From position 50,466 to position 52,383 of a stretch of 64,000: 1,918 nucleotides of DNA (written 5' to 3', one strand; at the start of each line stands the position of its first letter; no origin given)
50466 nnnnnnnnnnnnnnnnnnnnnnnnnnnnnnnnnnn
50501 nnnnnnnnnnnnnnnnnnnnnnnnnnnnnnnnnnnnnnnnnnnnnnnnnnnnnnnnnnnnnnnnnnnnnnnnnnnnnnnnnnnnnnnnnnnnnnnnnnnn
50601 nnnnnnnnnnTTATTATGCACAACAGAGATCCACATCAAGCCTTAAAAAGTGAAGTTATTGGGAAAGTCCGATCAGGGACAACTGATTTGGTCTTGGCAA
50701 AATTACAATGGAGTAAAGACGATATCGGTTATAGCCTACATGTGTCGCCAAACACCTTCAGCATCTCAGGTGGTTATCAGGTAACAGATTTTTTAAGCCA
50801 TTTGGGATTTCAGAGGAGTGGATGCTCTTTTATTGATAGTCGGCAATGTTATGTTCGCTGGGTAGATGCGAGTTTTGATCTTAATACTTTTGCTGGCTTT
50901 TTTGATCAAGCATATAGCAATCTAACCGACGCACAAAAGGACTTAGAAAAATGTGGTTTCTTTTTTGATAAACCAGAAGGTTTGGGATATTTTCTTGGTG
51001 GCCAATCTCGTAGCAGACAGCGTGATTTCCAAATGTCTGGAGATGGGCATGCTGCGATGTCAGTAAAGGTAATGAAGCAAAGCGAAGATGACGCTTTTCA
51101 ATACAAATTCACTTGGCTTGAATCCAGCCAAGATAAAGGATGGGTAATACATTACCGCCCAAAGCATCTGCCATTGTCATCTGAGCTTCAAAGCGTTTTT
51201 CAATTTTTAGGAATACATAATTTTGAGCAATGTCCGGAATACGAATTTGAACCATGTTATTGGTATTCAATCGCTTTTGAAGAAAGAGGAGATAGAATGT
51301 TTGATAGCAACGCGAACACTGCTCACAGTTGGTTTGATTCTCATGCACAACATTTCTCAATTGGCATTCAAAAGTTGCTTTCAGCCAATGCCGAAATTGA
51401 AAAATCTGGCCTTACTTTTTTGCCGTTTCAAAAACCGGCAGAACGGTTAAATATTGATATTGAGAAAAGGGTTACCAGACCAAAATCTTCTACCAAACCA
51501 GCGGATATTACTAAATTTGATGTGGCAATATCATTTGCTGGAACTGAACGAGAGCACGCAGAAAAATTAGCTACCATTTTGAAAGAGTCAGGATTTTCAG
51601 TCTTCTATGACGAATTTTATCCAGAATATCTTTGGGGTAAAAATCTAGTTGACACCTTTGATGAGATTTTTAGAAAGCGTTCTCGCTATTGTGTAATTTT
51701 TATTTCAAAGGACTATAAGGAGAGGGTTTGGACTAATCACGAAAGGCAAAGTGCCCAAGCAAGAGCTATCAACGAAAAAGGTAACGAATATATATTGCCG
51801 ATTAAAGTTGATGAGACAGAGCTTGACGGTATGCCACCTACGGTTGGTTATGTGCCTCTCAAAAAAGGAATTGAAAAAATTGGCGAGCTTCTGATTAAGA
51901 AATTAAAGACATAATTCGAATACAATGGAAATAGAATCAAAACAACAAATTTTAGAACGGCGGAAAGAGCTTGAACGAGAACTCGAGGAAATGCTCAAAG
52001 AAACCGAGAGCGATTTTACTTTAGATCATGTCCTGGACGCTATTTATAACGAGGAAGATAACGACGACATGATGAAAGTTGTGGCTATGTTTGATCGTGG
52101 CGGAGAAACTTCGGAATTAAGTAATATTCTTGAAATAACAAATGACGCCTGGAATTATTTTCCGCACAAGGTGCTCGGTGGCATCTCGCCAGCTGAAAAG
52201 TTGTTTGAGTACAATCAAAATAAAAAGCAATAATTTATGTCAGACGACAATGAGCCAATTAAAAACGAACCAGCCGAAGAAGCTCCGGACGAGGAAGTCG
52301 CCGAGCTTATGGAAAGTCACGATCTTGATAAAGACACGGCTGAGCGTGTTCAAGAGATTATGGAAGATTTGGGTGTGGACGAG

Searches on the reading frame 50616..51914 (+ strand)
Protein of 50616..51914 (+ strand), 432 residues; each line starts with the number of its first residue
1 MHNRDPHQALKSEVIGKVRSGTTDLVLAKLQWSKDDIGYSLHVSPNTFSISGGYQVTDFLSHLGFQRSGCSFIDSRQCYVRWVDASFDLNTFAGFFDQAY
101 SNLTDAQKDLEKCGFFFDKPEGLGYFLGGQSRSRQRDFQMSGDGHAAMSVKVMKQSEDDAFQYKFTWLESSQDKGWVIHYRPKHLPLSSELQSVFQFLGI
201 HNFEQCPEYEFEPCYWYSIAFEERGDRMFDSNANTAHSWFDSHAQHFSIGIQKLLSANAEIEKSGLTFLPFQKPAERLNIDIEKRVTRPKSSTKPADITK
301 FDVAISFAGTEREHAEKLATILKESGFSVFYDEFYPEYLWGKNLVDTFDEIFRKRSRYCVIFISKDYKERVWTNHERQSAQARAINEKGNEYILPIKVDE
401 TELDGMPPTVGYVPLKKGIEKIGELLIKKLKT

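Call 3: search_protein_families(library=pfam, proteins=[window:50616-51914:+], max_evalue=0.01)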
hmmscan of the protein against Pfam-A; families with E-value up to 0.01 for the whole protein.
window:50616-51914:+ (432 aa): 2 families
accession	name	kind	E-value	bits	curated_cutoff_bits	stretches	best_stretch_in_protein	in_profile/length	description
PF13676.11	TIR_2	-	4.6e-15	56.6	28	1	303-417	1-110/122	TIR domain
PF01582.25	TIR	-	0.0007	19.9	21.3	1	300-399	1-97/179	TIR domain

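Call 4: search_protein_families(library=padloc, proteins=[window:50616-51914:+], max_evalue=0.01)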
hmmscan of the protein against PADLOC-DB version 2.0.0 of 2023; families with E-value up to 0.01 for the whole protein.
window:50616-51914:+ (432 aa): 6 families
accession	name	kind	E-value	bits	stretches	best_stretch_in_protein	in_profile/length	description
PDLC05062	PDC-S66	-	5.1e-19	66.8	1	283-396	130-240/282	-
PDLC02962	RT-TIR_XII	-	2.6e-06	24.6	1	296-401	341-443/478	single gene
PDLC00417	ThsB1|ThsB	-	1.4e-05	22.8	1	298-397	164-260/303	TIR-like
PDLC02421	Aga_TIR-PNTD1-PNTD2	-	2.5e-05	21.6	1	315-405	19-107/430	Class I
PDLC02961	RT-TIR_XII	-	0.00072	16.6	1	295-402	342-441/475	single gene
PDLC02403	Aga_TIR-PNTD1-PNTD2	-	0.0033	14.5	1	317-409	20-110/443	Class I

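Call 6: find_homologous_proteins(query=window:50616-51914:+)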
Query window:50616-51914:+ (432 aa): 1005 proteins with E <= 0.001 among 3762 candidates; the best 120 are listed.
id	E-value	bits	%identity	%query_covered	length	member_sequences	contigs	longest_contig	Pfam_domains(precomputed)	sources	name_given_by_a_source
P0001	3.8e-276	934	92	100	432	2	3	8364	PF13676.12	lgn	-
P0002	1.0e-268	910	88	100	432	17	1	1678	PF13676.12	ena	-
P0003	3.6e-266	901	88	100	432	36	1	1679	PF13676.12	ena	-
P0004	4.6e-260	881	86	100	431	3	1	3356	PF13676.12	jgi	jgi:hypothetical protein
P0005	1.9e-259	879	86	100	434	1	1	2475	PF13676.12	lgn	-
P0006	4.3e-255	865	84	100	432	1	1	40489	PF13676.12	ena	-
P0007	1.4e-250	850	91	91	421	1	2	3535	PF13676.12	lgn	-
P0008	1.0e-249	847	82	100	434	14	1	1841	PF13676.12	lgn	-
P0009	7.7e-244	828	80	100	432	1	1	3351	PF13676.12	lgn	-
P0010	7.4e-239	811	80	100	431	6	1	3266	PF13676.12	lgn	-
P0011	9.9e-239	811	80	100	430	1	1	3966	PF13676.12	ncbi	ncbi:MAG: TIR domain-containing protein [Candidatus Paceibacteria bacterium]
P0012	3.9e-234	796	76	100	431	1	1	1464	PF13676.12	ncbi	-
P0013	1.0e-232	791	77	100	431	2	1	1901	PF13676.12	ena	-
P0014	2.0e-226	770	79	94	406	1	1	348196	PF13676.12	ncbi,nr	ncbi:MAG: TIR domain-containing protein [Acidobacteria bacterium]|nr:TIR domain-containing protein [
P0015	3.9e-226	769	75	100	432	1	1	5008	PF13676.12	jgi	-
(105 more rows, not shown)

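Call 7: find_encoding_contigs(protein=window:50616-51914:+, flank=10000)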
Protein window:50616-51914:+ (432 aa): 4 contigs read that carry it; 3 places shown.
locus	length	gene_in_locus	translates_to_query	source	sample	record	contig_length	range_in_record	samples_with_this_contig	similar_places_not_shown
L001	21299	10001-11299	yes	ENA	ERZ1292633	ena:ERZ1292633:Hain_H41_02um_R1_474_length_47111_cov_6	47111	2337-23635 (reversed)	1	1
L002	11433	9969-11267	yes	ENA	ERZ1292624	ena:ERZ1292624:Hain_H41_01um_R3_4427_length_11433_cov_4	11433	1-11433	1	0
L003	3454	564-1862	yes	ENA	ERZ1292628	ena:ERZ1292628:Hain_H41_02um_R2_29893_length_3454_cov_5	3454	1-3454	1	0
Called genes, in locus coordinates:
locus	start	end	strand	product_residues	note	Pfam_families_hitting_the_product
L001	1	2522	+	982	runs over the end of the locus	PF00176:SNF2-rel_dom, PF00270:DEAD (weak), PF04851:ResIII, PF00271:Helicase_C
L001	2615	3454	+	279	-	PF02498:Bro-N (weak)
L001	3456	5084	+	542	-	PF01555:N6_N4_Mtase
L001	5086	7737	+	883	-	PF04851:ResIII, PF08722:Tn7_TnsA-like_N (weak)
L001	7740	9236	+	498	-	PF00078:RVT_1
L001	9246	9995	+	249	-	PF12705:PDDEXK_1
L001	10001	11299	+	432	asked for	PF13676:TIR_2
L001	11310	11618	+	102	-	-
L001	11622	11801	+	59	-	-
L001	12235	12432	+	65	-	PF00313:CSD, PF08206:OB_RNB (weak)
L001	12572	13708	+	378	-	-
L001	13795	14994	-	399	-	PF07690:MFS_1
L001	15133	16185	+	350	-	PF07143:AttH, PF17186:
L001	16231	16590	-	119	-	PF23477:zf_Tbcl_2 (weak)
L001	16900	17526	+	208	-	PF13521:AAA_28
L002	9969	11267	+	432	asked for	PF13676:TIR_2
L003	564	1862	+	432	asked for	PF13676:TIR_2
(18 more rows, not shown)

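Call 9: find_related_loci(query=A1, collection=genome_contigs, flank=10000)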
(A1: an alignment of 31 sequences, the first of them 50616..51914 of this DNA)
Query A1 (432 aa) in genome_contigs; peptide patterns used: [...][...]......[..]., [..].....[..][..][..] (x = any residue, [..] = any of these).
99 stretches matched a pattern; 62 encode a relative of the query (tblastn E <= 1e-3); 62 distinct loci.
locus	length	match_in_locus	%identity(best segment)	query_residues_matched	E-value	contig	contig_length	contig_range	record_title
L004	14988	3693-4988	95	1-432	0e+0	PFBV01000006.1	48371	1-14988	MAG: Candidatus Magasanikbacteria bacterium CG10_big_fil_rev_8_21_14_0_10_36_32 CG10_8_21_14_0.10_scaffold_701_c, whole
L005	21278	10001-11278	65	4-430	0e+0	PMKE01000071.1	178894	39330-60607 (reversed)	MAG: Alphaproteobacteria bacterium isolate fen_915 73.20120600_E2D.155_contig_3184, whole genome shotgun sequence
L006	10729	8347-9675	55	1-432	1e-164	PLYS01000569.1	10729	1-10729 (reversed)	MAG: Betaproteobacteria bacterium isolate palsa_1004 73.20120700_P3D.248_contig_182891, whole genome shotgun sequence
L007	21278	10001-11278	55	1-432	7e-158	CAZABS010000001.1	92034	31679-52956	MAG TPA_asm: uncultured Bdellovibrionales bacterium isolate SRP286056_co1_739 genome assembly, contig: NODE_182_length_9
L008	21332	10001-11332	52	2-430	1e-157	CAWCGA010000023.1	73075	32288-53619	MAG: uncultured Alphaproteobacteria bacterium isolate MFD09368.bin.3.70 genome assembly, contig: contig_46263, whole gen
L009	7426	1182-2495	52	1-432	4e-153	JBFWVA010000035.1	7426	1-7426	MAG: Rhodospirillaceae bacterium isolate CA_2019_TPBF_83 NODE_39412_length_7426_cov_12.135361_TPBF, whole genome shotgun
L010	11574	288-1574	53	5-431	9e-152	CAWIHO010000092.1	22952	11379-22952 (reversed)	MAG: uncultured delta proteobacterium isolate MFD03726.bin.2.118 genome assembly, contig: contig_84270, whole genome sho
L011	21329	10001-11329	54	1-431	2e-151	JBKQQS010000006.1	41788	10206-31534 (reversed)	MAG: Rhodomicrobium sp. isolate MGr2D2E2F__bin_116 MGr2D2E2F_000000022144, whole genome shotgun sequence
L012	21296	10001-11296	53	4-430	6e-150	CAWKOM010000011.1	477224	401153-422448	MAG: uncultured Acidobacteriota bacterium isolate MFD04570.bin.1.109 genome assembly, contig: contig_146797, whole genom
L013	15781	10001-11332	52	1-432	2e-149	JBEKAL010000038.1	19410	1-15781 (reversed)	MAG: Roseiarcus sp. isolate SPRUCE 111 SPRUCE_111_38, whole genome shotgun sequence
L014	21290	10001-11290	49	1-431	2e-144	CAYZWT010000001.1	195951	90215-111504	MAG TPA_asm: uncultured Anaerolineales bacterium isolate SRP241326_co4_134 genome assembly, contig: NODE_66_length_19595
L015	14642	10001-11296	50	3-432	2e-142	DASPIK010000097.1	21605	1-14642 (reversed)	MAG TPA_asm: Terriglobales bacterium isolate SMAG_U11981 k141_184961, whole genome shotgun sequence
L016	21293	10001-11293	50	3-431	2e-141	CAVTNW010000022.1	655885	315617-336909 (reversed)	MAG: uncultured Alphaproteobacteria bacterium isolate MFD04780.bin.1.203 genome assembly, contig: contig_22560, whole ge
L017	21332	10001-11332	51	1-424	3e-137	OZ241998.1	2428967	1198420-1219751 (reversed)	MAG: Acidimicrobiales bacterium isolate f499b38c-cb17-4ae0-a6d7-6740c63e47b8 genome assembly, chromosome: 1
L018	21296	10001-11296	89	1-432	0e+0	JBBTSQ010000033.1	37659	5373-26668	MAG: Patescibacteria group bacterium isolate H41-bin135_1 H41_bin135_1_000000000033, whole genome shotgun sequence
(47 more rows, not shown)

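Call 43: search_protein_families(library=pfam, proteins=[L018:11302-12093:+, L018:9290-9718:+, L018:8466-9230:+], max_evalue=0.01)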
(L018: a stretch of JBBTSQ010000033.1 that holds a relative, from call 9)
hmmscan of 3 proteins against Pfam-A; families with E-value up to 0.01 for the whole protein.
L018:11302-12093:+ (263 aa): 0 families

L018:9290-9718:+ (142 aa): 0 families

L018:8466-9230:+ (254 aa): 5 families
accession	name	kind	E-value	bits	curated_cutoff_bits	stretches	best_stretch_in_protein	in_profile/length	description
PF06044.18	DpnI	-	1.8e-73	246.5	26.7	1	1-179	1-182/183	Dam-replacing family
PF17726.7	DpnI_C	-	1.1e-32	112.4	23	1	184-252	1-69/70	Dam-replacing HTH domain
PF01873.23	eIF-5_eIF-2B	-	0.00055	20.3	27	1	14-60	70-116/117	Domain found in IF2B/IF5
PF05191.20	ADK_lid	-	0.00062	20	26.6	1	33-61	3-30/36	Adenylate kinase, active site lid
PF12760.12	Zn_ribbon_IS1595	-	0.0059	17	25.4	1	26-59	14-44/46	Transposase zinc-ribbon domain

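Call 52: search_solved_structures(query=A1, max_evalue=0.01)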
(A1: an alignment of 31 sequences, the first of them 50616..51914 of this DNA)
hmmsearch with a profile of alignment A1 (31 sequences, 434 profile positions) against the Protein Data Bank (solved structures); distinct sequences matched with E-value up to 0.01: 7.
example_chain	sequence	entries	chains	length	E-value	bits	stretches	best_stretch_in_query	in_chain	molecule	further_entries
7uxr_A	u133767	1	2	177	8.4e-11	44.7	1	300-427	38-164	TIR domain protein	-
7uwg_A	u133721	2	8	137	1.3e-09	40.8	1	300-427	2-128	Molecular chaperone Tir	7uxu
8g83_A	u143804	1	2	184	1.9e-09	40.2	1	300-427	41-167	NAD(+) hydrolase AbTIR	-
4lzp_B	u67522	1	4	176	3e-07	33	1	274-419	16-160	Putative uncharacterized protein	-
3h16_A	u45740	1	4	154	1.6e-06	30.7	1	299-418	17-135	TIR protein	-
4lqc_A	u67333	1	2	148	0.00056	22.2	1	299-421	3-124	TcpB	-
4c7m_A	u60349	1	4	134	0.00067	22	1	303-420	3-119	Toll/interleukin-1 receptor domain-containing protein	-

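Call 55: search_protein_families(library=ncbifam, proteins=[window:50616-51914:+, L018:11302-12093:+], max_evalue=0.001)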
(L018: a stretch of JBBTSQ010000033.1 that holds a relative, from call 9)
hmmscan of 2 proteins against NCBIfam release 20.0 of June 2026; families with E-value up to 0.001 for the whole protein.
window:50616-51914:+ (432 aa): 1 family
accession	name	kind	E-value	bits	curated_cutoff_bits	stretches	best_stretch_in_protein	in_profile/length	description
NF042941.1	Retron_TIR_antiphage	equivalog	4.1e-12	45.6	600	1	297-403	336-438/464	TIR domain-containing anti-phage reverse transcriptase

L018:11302-12093:+ (263 aa): 0 families

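Call 56: predict_structure(alignment_id=A1)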
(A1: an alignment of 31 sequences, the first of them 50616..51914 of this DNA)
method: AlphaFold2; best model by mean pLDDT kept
length: 432 residues; sequences in the alignment: 31
mean_pLDDT: 87.5   pTM: 0.84
mean pLDDT of the five models: 87.5, 85.5, 80.9, 75.4, 74.8
residues with pLDDT >= 90: 231; 70-90: 174; 50-70: 25; < 50: 2
segments of 3 or more residues with pLDDT < 50: none
pLDDT, mean of each block of 10 residues (from residue 1): 76 93 94 92 88 86 91 86 94 95 96 91 80 66 85 96 95 92 90 94 92 94 69 93 98 96 91 83 85 68 87 91 90 81 89 90 87 83 75 85 76 90 91 84
secondary structure, 60 per line:
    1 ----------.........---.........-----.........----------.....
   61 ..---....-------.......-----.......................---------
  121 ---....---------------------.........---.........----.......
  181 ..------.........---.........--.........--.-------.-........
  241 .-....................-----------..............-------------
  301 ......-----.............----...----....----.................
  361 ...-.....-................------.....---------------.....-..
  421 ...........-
elements in order: E11-19 E23-31 E37-45 H56-62 E66-69 E77-83 H89-111 H124-127 E149-157 E161-169 E174-182 H189-197 E201-206 E212-220 H233-241 H243-262 H274-285 E301-306 H312-324 E329-331 H336-339 H344-355 E356-363 H365-369 H371-386 E393-397 H419-431

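Call 60: search_dna_similar(query=window:50616-51914:+, collection=plasmids, mode=protein, max_rows=15)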
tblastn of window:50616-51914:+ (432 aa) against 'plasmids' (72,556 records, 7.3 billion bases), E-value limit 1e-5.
Records with a match: 14; places in all: 14; records where one place covers at least 80% of the query: 0.
Best place of each record, by identity: <60% 14.
By first word of the organism name: Ralstonia 4; Bacillus 2; Priestia 1; Nostoc 1; Deinococcus 1; Pseudomonas 1; Acetobacter 1; Pantoea 1; Azospirillum 1; Gloeothece 1.
By predicted mobility (MOB-suite, as given by PLSDB): mobilizable 7; non-mobilizable 6; conjugative 1.
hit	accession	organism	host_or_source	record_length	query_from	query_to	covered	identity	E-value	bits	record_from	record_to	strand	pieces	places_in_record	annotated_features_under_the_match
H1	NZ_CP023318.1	Priestia megaterium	Plant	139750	241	414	40%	40.7%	1e-32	138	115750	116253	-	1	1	TIR domain-containing protein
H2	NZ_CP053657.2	Bacillus cereus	culture,soil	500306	300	413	26%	49.6%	2e-27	122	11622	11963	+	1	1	TIR domain-containing protein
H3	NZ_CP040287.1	Nostoc sp. C057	Phaeoceros,pure culture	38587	301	413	26%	48.7%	4e-30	130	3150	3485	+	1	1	GUN4 domain-containing protein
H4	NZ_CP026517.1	Deinococcus sp. NW-56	whole organism,water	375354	283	413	30%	41.2%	3e-22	107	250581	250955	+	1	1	TIR domain-containing protein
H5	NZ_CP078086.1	Bacillus tropicus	Cell culture,soil sample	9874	300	413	26%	46.6%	1e-23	111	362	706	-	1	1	none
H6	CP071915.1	Ralstonia solanacearum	Pogostemon cablin,Single strain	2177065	300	413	26%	44.3%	8e-21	102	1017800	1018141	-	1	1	TIR domain-containing protein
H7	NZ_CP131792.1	Pseudomonas aeruginosa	Homo sapiens,culture,blood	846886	288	413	29%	30.0%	3e-7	61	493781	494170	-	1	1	TIR domain-containing protein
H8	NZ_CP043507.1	Acetobacter vaccinii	cell culture,blue berry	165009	300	397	23%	36.7%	2e-8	64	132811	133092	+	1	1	TIR domain-containing protein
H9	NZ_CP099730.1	Pantoea agglomerans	cell culture,Rotten Potato Tubers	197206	300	407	25%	33.3%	3e-8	64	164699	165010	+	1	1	TIR domain-containing protein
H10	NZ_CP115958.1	Ralstonia pseudosolanacearum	Solanum lycopersicum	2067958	301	411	26%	30.6%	7e-7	59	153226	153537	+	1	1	none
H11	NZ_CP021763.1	Ralstonia pseudosolanacearum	Solanum lycopersicum,Tomato with ...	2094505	301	411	26%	30.6%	7e-7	59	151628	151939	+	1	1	none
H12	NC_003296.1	Ralstonia pseudosolanacearum GMI1000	-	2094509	301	411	26%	30.6%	7e-7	59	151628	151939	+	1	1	none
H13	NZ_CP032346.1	Azospirillum brasilense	soil sample,Agricultural field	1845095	299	397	23%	33.3%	3e-7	61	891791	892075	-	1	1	record has no annotation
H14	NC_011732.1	Gloeothece citriformis PCC 7424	-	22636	301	396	22%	30.2%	2e-7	61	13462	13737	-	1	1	TIR domain-containing protein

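Call 84: search_protein_families(library=phrogs, proteins=[window:50616-51914:+, L018:11302-12093:+], max_evalue=0.01)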
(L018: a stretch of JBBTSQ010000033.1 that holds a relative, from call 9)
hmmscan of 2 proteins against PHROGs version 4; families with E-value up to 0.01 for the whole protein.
window:50616-51914:+ (432 aa): 2 families
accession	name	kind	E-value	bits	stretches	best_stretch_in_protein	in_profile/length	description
phrog_15646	-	unknown function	1.5e-14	55.2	1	290-397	149-253/293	-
phrog_9211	-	unknown function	2.3e-06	28.2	1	289-399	121-227/268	-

L018:11302-12093:+ (263 aa): 0 families

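Call 99: search_protein_families(library=pfam, alignment_id=A8, max_evalue=0.00001)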
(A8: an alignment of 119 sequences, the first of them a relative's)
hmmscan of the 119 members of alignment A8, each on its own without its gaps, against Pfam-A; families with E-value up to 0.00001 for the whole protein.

A. member 1, L005:8143-9924:- (593 aa): 3 families
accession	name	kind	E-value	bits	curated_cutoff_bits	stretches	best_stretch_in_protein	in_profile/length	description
PF07669.17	Eco57I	-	2.7e-24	86.6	25.3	1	169-272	64-171/171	Eco57I restriction-modification methylase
PF12950.13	TaqI_C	-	1.1e-07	32.5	26.5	1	443-542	26-116/118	TaqI-like C-terminal specificity domain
PF02384.22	N6_Mtase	-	2.8e-07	30.6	20.4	1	53-242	24-188/311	N-6 DNA Methylase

B. families by the number of members that match (of 119 scanned): 112 families (the first 25 are shown)
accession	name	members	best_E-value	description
PF00589.27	Phage_integrase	4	7.5e-25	Phage integrase family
PF02384.22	N6_Mtase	3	3.2e-59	N-6 DNA Methylase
PF01420.25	Methylase_S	3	1.2e-22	Type I restriction modification DNA specificity domain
PF06114.19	Peptidase_M78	3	8.5e-16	IrrE N-terminal-like domain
PF13635.12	DUF4143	2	6.8e-52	Domain of unknown function (DUF4143)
PF13175.12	AAA_15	2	5.6e-51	AAA ATPase domain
PF13173.12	AAA_14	2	5e-27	AAA domain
PF01555.25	N6_N4_Mtase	2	6.9e-23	DNA methylase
PF04851.21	ResIII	2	1.8e-20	Type III restriction enzyme, res subunit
PF13304.12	AAA_21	2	4.9e-15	AAA domain, putative AbiEii toxin, Type IV TA system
PF14659.12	Phage_int_SAM_3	2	1.8e-07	Phage integrase, N-terminal SAM-like domain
PF01381.28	HTH_3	2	1.6e-06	Helix-turn-helix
PF04555.19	XhoI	1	7.8e-93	Restriction endonuclease XhoI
PF18766.7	SWI2_SNF2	1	4.5e-76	SWI2/SNF2 ATPase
PF06044.18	DpnI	1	1.8e-73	Dam-replacing family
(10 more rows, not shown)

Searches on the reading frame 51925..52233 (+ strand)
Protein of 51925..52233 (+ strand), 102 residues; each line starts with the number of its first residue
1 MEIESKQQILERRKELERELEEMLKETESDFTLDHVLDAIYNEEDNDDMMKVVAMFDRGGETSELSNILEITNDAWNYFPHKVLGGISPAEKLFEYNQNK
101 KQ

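Call 3: search_protein_families(library=pfam, proteins=[window:51925-52233:+], max_evalue=0.01)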
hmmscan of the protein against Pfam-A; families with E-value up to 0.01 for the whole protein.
window:51925-52233:+ (102 aa): 0 families

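Call 4: search_protein_families(library=padloc, proteins=[window:51925-52233:+], max_evalue=0.01)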
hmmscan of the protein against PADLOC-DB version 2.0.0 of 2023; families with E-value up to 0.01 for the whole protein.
window:51925-52233:+ (102 aa): 0 families

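Call 55: search_protein_families(library=ncbifam, proteins=[window:51925-52233:+], max_evalue=0.001)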
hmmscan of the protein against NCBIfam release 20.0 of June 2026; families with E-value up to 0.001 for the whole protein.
window:51925-52233:+ (102 aa): 0 families

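Call 84: search_protein_families(library=phrogs, proteins=[window:51925-52233:+], max_evalue=0.01)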
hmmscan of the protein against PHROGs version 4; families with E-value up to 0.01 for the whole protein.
window:51925-52233:+ (102 aa): 0 families
